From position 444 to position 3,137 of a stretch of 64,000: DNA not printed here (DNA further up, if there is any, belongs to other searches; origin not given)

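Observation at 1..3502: hcrCAB-ordered molybdenum hydroxylase whose FAD subunit carries a four-Cys loop (predicted extra [4Fe-4S])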

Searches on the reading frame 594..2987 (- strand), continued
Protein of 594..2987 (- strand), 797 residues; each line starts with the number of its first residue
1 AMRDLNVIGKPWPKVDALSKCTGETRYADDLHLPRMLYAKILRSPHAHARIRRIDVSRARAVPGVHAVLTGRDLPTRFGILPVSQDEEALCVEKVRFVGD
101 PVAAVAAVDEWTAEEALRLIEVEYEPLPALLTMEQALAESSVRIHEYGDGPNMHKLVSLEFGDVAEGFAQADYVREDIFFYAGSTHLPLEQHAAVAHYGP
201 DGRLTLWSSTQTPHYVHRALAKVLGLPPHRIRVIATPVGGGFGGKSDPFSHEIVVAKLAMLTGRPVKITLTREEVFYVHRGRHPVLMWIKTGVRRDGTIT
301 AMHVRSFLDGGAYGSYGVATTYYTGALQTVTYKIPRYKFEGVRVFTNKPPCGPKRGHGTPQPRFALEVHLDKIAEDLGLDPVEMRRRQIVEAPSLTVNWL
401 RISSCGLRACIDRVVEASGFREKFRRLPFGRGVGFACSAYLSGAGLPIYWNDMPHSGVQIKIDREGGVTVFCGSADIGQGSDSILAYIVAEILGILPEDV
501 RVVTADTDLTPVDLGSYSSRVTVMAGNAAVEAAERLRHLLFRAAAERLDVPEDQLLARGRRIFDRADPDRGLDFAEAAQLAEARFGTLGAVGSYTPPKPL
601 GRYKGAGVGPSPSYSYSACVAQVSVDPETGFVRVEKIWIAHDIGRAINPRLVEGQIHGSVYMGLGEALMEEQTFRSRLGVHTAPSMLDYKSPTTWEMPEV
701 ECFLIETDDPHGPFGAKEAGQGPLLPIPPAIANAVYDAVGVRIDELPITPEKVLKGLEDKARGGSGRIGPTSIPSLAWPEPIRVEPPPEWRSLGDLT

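Call 30: search_protein_families(library=ncbifam, proteins=[L058:7711-9396:+, L078:8840-10258:+, L052:13580-14344:+, L051:3666-4985:+, L078:6615-7163:+, L061:13177-13665:+, L069:341-1273:+, L069:1339-2112:+, L031:430-1236:+, L045:4692-5507:+], max_evalue=1e-10)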
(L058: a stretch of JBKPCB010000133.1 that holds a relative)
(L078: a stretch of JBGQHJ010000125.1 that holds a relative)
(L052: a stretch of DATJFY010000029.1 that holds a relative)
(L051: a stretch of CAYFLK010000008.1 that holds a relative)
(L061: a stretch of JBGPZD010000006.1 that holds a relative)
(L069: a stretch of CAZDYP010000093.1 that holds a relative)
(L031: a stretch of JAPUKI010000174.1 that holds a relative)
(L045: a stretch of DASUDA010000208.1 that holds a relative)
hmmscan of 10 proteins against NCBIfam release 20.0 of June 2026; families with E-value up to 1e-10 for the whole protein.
L058:7711-9396:+ (561 aa): 32 families (the best 25 are shown)
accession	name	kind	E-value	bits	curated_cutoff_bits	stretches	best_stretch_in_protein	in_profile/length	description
TIGR03222.1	benzo_boxC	equivalog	3.7e-274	910.5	712.3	1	14-561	1-548/548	2,3-epoxybenzoyl-CoA dihydrolase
NF008363.0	PRK11154.1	equivalog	3.8e-26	91.4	869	1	54-244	27-210/708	fatty acid oxidation complex subunit alpha FadJ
TIGR02440.1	FadJ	equivalog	3.5e-21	75.2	968.45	1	65-240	33-201/699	fatty acid oxidation complex subunit alpha FadJ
NF005802.0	PRK07657.1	equivalog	4.4e-20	72.3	363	1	59-242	29-202/260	enoyl-CoA hydratase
TIGR02441.1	fa_ox_alpha_mit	equivalog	7.5e-19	67.3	964.65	1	53-223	33-196/737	fatty acid oxidation complex subunit alpha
NF051848.1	EnCoAHydtEchA19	equivalog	7.2e-18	65.1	400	1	57-243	23-201/258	enoyl-CoA hydratase EchA19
NF004635.0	PRK05981.1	equivalog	1.2e-17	64.3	351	1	22-241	2-207/266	enoyl-CoA hydratase/isomerase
NF004840.0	PRK06190.1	equivalog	1.6e-17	63.9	253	1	65-242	35-201/260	enoyl-CoA hydratase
NF004634.0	PRK05980.1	equivalog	1.8e-17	63.6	375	1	54-243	23-206/263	crotonase/enoyl-CoA hydratase family protein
NF006566.0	PRK09076.1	subfamily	3.8e-17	62.8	286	1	64-243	34-203/260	enoyl-CoA hydratase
NF005803.0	PRK07658.1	equivalog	4.4e-17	62.3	313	1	78-244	44-201/257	enoyl-CoA hydratase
NF046063.1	oxepin_alt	equivalog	1.7e-16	60.5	300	1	76-244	41-202/254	oxepin-CoA hydrolase, alternative type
NF008727.0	PRK11730.1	equivalog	1.8e-16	59.6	870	1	56-257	29-222/717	fatty acid oxidation complex subunit alpha FadB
NF004517.0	PRK05862.1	equivalog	1.9e-16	60.4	396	1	56-243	26-200/257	enoyl-CoA hydratase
NF005925.0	PRK07938.1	equivalog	1.9e-16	60.2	260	1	65-244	32-198/252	enoyl-CoA hydratase family protein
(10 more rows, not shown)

L078:8840-10258:+ (472 aa): 1 family
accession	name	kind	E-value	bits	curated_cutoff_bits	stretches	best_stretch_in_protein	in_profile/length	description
TIGR03225.1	benzo_boxB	equivalog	1.3e-259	861.7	499.1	1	4-471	1-471/471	benzoyl-CoA 2,3-epoxidase subunit BoxB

L052:13580-14344:+ (255 aa): 54 families (the best 25 are shown)
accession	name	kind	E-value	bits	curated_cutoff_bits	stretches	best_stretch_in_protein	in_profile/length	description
TIGR02262.1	benz_CoA_lig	subfamily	2.8e-79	267.2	375.25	1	14-254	1-241/508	benzoate-CoA ligase family protein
NF053567.1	HBDA_AROS1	equivalog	3.9e-46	157.5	1000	1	16-254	12-250/523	3-hydroxybenzoate--CoA ligase HbdA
NF004837.0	PRK06187.1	subfamily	2e-41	141.8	476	1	25-247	15-243/531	long-chain-fatty-acid--CoA ligase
NF004822.0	PRK06178.1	equivalog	6.4e-32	110.9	782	1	25-147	44-165/571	acyl-CoA synthetase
TIGR03098.1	ligase_PEP_1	hypoth_equivalog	7.7e-30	103.8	592.35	1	28-245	10-232/517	acyl-CoA ligase (AMP-forming), exosortase A system-associated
NF003313.0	PRK04319.1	equivalog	2.9e-29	101.8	729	1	14-225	41-259/574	acetate--CoA ligase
NF005857.1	PRK07786.1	exception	3.1e-28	98.6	733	1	31-249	22-240/513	fatty-acid--CoA ligase FadD5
NF006182.0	PRK08316.1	subfamily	5.4e-27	94.5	663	1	28-248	21-244/523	fatty acyl-CoA synthetase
NF004808.0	PRK06155.1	equivalog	7.8e-27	93.7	722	1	27-231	30-236/542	ATP-dependent acyl-CoA ligase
NF006181.0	PRK08314.1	subfamily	1.7e-26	92.6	705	1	28-145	34-151/563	long-chain-fatty-acid--CoA ligase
NF047394.1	AcylCoAsynMbcS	equivalog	4.9e-26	91.4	850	1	11-251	7-247/525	acyl-CoA synthetase MbcS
NF005863.0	PRK07798.1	subfamily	9.6e-26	90.4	543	1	25-205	11-195/540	acyl-CoA synthetase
NF004114.0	PRK05605.1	equivalog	1.5e-23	83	766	1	29-132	45-148/575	long-chain-fatty-acid--CoA ligase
NF005702.0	PRK07514.1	subfamily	3.3e-23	81.8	558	1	29-231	15-213/506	malonyl-CoA synthase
NF005947.1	PRK08008.1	equivalog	1.6e-22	79.8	651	1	43-223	37-222/518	crotonobetaine/carnitine-CoA ligase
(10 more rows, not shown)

L051:3666-4985:+ (439 aa): 6 families
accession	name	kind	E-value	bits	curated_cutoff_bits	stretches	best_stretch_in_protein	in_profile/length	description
NF041878.1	paak_haloarch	equivalog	2.4e-85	286.7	700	1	11-426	4-417/427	phenylacetate--CoA ligase PaaK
TIGR02155.1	PA_CoA_ligase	equivalog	7.5e-74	248.7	646.3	1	13-431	1-418/422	phenylacetate--CoA ligase PaaK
NF053551.1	FlxY_rubin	equivalog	1.4e-53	182.2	520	1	15-428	4-412/424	flexirubin biosynthesis putative acyl-CoA ligase FlxY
NF045666.1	DVU1553_fam_AMP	equivalog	5.2e-43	147.4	300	1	175-330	173-324/331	DVU_1553 family AMP-dependent CoA ligase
TIGR03335.1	F390_ftsA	equivalog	1.1e-30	106.8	458.7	1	7-331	1-324/445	coenzyme F390 synthetase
NF041217.1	BagE_FevW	exception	1.7e-30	106.4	800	1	20-431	13-402/424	bagremycin/ferroverdin synthetase BagE/FevW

L078:6615-7163:+ (182 aa): 2 families
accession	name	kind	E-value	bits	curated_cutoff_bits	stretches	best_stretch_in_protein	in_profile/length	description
NF007408.0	PRK09943.1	equivalog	9.5e-16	57.9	211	1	3-170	7-170/185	HTH-type transcriptional regulator PuuR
NF006015.0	PRK08154.1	subfamily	1.4e-11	44.2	204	1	2-65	29-92/314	anaerobic benzoate catabolism transcriptional regulator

L061:13177-13665:+ (162 aa): 2 families
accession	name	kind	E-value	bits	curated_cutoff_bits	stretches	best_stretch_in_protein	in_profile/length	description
TIGR00004.1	TIGR00004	subfamily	9.6e-18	64.6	106.25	1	6-134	4-125/125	Rid family detoxifying hydrolase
TIGR03610.1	RutC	equivalog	5.2e-12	46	169.1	1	25-132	23-124/127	pyrimidine utilization protein C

L069:341-1273:+ (310 aa): 0 families

L069:1339-2112:+ (257 aa): 0 families

L031:430-1236:+ (268 aa): 67 families (the best 25 are shown)
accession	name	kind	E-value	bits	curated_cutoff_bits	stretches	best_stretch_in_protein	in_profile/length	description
TIGR03189.1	dienoyl_CoA_hyt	equivalog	8.1e-55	185.8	292.5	1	18-262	6-250/251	cyclohexa-1,5-dienecarbonyl-CoA hydratase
NF005803.0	PRK07658.1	equivalog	4.5e-50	170.4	313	1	16-261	5-255/257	enoyl-CoA hydratase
NF051848.1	EnCoAHydtEchA19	equivalog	1.9e-45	155.5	400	1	17-262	4-257/258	enoyl-CoA hydratase EchA19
NF005802.0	PRK07657.1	equivalog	1.6e-42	145.8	363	1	20-261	11-258/260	enoyl-CoA hydratase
NF007239.0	PRK09674.1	equivalog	2.1e-40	138.8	371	1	18-261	9-255/257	2,3-dehydroadipyl-CoA hydratase PaaF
NF006008.0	PRK08139.1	equivalog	1e-38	133.4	313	1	16-262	14-265/266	enoyl-CoA hydratase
NF006007.0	PRK08138.1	subfamily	5.9e-38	130.7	355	1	19-261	14-259/261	enoyl-CoA hydratase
NF006109.0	PRK08260.1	subfamily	9e-38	130.2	320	2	94-262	106-277/296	enoyl-CoA hydratase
NF006100.0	PRK08252.1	subfamily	2.8e-37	128.7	282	1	17-261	7-252/254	crotonase/enoyl-CoA hydratase family protein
NF004857.0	PRK06210.1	equivalog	4.1e-37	128.1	341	1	19-261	14-273/275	enoyl-CoA hydratase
NF004781.0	PRK06127.1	subfamily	7.7e-37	127.4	291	1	16-260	14-266/269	enoyl-CoA hydratase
TIGR02280.1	PaaB1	equivalog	1.1e-36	126.7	345.15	1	18-261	4-254/256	2-(1,2-epoxy-1,2-dihydrophenyl)acetyl-CoA isomerase PaaG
NF006566.0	PRK09076.1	subfamily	3.1e-36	125.3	286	1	19-262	11-259/260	enoyl-CoA hydratase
NF006699.0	PRK09245.1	subfamily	1.1e-35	123.2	354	1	17-262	7-265/266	crotonase/enoyl-CoA hydratase family protein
NF004796.0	PRK06144.1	subfamily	2.8e-35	122.1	272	1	17-261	12-260/262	enoyl-CoA hydratase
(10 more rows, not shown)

L045:4692-5507:+ (271 aa): 5 families
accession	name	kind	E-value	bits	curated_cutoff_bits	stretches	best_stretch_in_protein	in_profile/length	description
NF045644.1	TransRegBhcR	equivalog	3.9e-38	131.3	350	1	5-258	13-265/267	HTH-type transcriptional regulator BhcR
TIGR02431.1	pcaR_pcaU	subfamily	5.2e-31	107.8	284.75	1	16-258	7-248/248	beta-ketoadipate pathway transcriptional regulators, PcaR/PcaU/PobR family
NF007548.0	PRK10163.1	equivalog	2.5e-22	79.3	406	1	16-258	23-265/271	HTH-type transcriptional repressor AllR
NF011671.1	PRK15090.1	equivalog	1e-20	74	275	1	13-258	9-253/256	DNA-binding transcriptional regulator KdgR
NF008601.2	PRK11569.1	equivalog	6.3e-19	68.2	380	1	14-256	26-270/276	glyoxylate bypass operon transcriptional repressor IclR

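Call 56: search_protein_representatives(protein=window:594-2987:-)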
Query: 797 residues. Proteins with E-value up to 0.001 (for the whole library): 64696; up to 1e-10: 29384; up to 1e-30: 7271. The best 150 are listed.
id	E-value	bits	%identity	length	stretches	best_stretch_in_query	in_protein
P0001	0.0e+00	1296.6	72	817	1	3-794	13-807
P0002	0.0e+00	1020.8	60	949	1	12-763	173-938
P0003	2.0e-258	876.6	54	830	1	3-781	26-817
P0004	3.2e-253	859.4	67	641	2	6-331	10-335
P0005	6.3e-252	855.2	52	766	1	14-762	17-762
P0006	7.8e-236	801.9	59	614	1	170-762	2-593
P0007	1.5e-233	794.4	51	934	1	7-758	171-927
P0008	4.7e-229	779.5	50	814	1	3-763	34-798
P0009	5.6e-228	775.9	69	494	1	5-488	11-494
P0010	6.8e-227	772.4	50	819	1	8-757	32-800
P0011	1.2e-225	768.2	50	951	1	3-759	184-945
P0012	8.3e-222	755.5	62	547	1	261-785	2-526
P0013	1.5e-214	731.5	48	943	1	4-761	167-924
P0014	3.1e-213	727.2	45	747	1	20-763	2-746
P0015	4.0e-212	723.5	47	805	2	2-553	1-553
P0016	4.3e-198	677.1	47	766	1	2-760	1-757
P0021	2.2e-185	635.1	43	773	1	4-761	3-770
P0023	3.2e-183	627.9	44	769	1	5-761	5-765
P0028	3.1e-178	611.4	48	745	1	6-758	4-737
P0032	1.4e-173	596.0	43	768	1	6-762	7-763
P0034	1.2e-172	592.9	43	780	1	6-764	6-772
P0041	2.0e-168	579.0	42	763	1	3-758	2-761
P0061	2.2e-160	552.4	45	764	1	6-761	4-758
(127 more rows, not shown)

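Call 90: find_encoding_contigs(protein=P0021, flank=5000, max_places=2)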
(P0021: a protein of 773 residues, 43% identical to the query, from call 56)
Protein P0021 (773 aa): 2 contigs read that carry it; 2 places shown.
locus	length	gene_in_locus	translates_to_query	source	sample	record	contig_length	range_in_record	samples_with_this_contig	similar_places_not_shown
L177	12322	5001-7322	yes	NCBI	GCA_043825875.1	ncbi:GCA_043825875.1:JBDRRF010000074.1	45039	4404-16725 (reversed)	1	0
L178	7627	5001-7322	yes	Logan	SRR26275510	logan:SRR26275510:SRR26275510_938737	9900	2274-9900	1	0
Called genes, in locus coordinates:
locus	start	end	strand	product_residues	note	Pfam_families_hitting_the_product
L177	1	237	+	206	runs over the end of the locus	PF13526:DUF4125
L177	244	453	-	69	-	-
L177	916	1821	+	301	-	PF01370:Epimerase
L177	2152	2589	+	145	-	PF18905:DUF5661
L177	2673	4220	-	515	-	PF00158:Sigma54_activat, PF14532:Sigma54_activ_2, PF07728:AAA_5 (faint), PF25601:AAA_lid_14, PF02954:HTH_8 (faint)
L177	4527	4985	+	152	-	PF13085:Fer2_3 (weak), PF00111:Fer2, PF01799:Fer2_2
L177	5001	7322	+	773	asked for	PF01315:Ald_Xan_dh_C, PF02738:MoCoBD_1, PF20256:MoCoBD_2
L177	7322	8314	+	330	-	PF00941:FAD_binding_5, PF03450:CO_deh_flav_C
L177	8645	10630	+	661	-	PF00999:Na_H_Exchanger, PF02254:TrkA_N, PF02080:TrkA_C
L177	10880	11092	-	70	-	PF01381:HTH_3 (weak)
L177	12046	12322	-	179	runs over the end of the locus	-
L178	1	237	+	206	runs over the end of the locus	PF13526:DUF4125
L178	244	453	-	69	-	-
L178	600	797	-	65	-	-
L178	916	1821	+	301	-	PF01370:Epimerase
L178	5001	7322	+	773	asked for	PF01315:Ald_Xan_dh_C, PF02738:MoCoBD_1, PF20256:MoCoBD_2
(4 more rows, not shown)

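Call 91: find_encoding_contigs(protein=P0041, flank=5000, max_places=2)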
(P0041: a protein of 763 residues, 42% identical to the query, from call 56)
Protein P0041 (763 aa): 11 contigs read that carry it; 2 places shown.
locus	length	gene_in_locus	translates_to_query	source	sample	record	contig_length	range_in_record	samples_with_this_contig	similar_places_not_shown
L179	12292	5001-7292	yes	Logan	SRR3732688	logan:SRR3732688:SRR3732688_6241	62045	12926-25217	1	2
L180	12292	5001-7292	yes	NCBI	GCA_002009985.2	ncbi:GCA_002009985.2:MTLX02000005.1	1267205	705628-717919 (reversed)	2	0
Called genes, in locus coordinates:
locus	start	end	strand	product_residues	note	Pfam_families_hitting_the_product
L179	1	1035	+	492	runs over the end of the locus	PF01979:Amidohydro_1, PF07969:Amidohydro_3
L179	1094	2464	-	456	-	PF01979:Amidohydro_1, PF07969:Amidohydro_3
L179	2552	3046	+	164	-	-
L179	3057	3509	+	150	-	PF00383:dCMP_cyt_deam_1, PF14437:MafB19-deam, PF14439:Bd3614-deam (weak)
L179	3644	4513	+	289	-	PF00941:FAD_binding_5, PF03450:CO_deh_flav_C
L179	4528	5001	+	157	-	PF00111:Fer2, PF13085:Fer2_3 (weak), PF01799:Fer2_2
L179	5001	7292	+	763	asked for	PF01315:Ald_Xan_dh_C, PF02738:MoCoBD_1, PF20256:MoCoBD_2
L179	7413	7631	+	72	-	-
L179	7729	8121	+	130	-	PF01042:Ribonuc_L-PSP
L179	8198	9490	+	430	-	PF06545:AllG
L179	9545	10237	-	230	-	PF04199:Cyclase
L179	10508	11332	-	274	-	PF03413:PepSY (faint)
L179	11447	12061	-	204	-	PF19609:DUF6114, PF01047:MarR (faint), PF12802:MarR_2 (weak), PF24034:DUF7343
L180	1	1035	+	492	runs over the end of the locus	PF01979:Amidohydro_1, PF07969:Amidohydro_3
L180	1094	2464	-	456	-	PF01979:Amidohydro_1, PF07969:Amidohydro_3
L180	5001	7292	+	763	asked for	PF01315:Ald_Xan_dh_C, PF02738:MoCoBD_1, PF20256:MoCoBD_2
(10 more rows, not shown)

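Call 92: find_encoding_contigs(protein=P0061, flank=5000, max_places=2)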
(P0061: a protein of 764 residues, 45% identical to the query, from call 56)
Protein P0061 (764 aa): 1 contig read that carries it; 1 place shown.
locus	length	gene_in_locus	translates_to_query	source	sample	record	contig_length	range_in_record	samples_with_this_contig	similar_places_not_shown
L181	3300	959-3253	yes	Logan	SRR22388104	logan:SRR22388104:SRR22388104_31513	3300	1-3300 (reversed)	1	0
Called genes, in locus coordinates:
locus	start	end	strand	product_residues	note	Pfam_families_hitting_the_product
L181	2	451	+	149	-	?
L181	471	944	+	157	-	PF13085:Fer2_3 (weak), PF00111:Fer2, PF01799:Fer2_2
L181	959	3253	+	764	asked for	PF01315:Ald_Xan_dh_C, PF02738:MoCoBD_1, PF20256:MoCoBD_2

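Call 94: find_encoding_contigs(protein=P0016, flank=4000, max_places=1)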
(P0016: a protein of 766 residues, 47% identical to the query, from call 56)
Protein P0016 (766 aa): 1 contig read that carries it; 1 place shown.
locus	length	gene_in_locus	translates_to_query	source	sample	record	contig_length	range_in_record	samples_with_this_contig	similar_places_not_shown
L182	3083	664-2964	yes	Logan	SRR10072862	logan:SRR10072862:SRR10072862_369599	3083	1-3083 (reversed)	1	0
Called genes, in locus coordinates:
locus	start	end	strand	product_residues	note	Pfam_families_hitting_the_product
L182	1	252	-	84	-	?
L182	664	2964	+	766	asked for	PF01315:Ald_Xan_dh_C, PF02738:MoCoBD_1, PF20256:MoCoBD_2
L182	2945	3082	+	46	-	?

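Call 95: find_encoding_contigs(protein=P0032, flank=4000, max_places=1)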
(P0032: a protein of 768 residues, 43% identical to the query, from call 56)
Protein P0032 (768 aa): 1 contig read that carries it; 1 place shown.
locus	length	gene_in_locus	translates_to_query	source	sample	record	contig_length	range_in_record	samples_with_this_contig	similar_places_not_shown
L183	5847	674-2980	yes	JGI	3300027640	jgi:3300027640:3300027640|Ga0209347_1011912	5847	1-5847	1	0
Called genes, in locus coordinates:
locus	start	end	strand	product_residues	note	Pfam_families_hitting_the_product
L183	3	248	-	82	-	?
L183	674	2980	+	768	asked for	PF01315:Ald_Xan_dh_C, PF02738:MoCoBD_1, PF20256:MoCoBD_2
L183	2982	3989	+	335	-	PF00941:FAD_binding_5, PF03450:CO_deh_flav_C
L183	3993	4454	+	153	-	PF00111:Fer2, PF13085:Fer2_3 (weak), PF01799:Fer2_2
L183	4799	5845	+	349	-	?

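Call 96: find_encoding_contigs(protein=P0028, flank=4000, max_places=1)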
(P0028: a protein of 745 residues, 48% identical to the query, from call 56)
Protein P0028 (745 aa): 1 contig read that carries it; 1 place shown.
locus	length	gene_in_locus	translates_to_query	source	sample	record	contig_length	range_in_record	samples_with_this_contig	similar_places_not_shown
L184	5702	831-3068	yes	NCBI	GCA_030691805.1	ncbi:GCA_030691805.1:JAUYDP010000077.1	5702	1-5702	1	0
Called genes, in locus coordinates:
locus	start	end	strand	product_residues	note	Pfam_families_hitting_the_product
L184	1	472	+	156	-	PF04208:MtrA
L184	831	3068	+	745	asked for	PF01315:Ald_Xan_dh_C, PF02738:MoCoBD_1, PF20256:MoCoBD_2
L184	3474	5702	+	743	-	PF04879:Molybdop_Fe4S4, PF00384:Molybdopterin, PF01568:Molydop_binding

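Call 98: find_encoding_contigs(protein=P0023, flank=4000, max_places=1)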
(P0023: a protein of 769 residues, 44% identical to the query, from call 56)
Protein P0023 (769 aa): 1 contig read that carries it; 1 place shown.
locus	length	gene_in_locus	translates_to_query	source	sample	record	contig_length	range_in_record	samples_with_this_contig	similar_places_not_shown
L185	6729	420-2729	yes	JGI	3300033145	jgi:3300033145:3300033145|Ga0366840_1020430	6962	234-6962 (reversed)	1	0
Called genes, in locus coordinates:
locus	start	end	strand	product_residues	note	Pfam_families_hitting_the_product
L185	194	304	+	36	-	-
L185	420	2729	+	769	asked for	PF01315:Ald_Xan_dh_C, PF02738:MoCoBD_1, PF20256:MoCoBD_2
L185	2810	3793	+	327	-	PF00941:FAD_binding_5, PF03450:CO_deh_flav_C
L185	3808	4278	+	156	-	PF00111:Fer2, PF01799:Fer2_2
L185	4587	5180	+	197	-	-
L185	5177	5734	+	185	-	-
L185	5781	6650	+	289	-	PF00941:FAD_binding_5, PF03450:CO_deh_flav_C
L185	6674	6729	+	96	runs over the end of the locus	?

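Call 99: find_encoding_contigs(protein=P0034, flank=4000, max_places=1)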
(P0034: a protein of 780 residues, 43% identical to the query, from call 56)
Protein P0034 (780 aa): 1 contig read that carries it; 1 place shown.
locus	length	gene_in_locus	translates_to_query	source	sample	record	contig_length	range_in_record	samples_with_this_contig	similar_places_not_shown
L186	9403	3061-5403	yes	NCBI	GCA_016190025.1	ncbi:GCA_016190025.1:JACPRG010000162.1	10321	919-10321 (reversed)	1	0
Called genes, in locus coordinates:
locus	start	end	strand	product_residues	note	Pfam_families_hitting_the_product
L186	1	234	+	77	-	PF09338:Gly_reductase (weak)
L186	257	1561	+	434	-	-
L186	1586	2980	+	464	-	PF01979:Amidohydro_1, PF07969:Amidohydro_3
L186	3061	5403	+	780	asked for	PF01315:Ald_Xan_dh_C, PF02738:MoCoBD_1, PF20256:MoCoBD_2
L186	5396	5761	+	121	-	PF00355:Rieske, PF13806:Rieske_2 (weak), PF22543:Rieske_4 (faint)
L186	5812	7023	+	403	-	PF04909:Amidohydro_2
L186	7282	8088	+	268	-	PF00005:ABC_tran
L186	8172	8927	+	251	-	PF00528:BPD_transp_1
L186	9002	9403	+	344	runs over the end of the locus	PF13379:NMT1_2, PF09084:NMT1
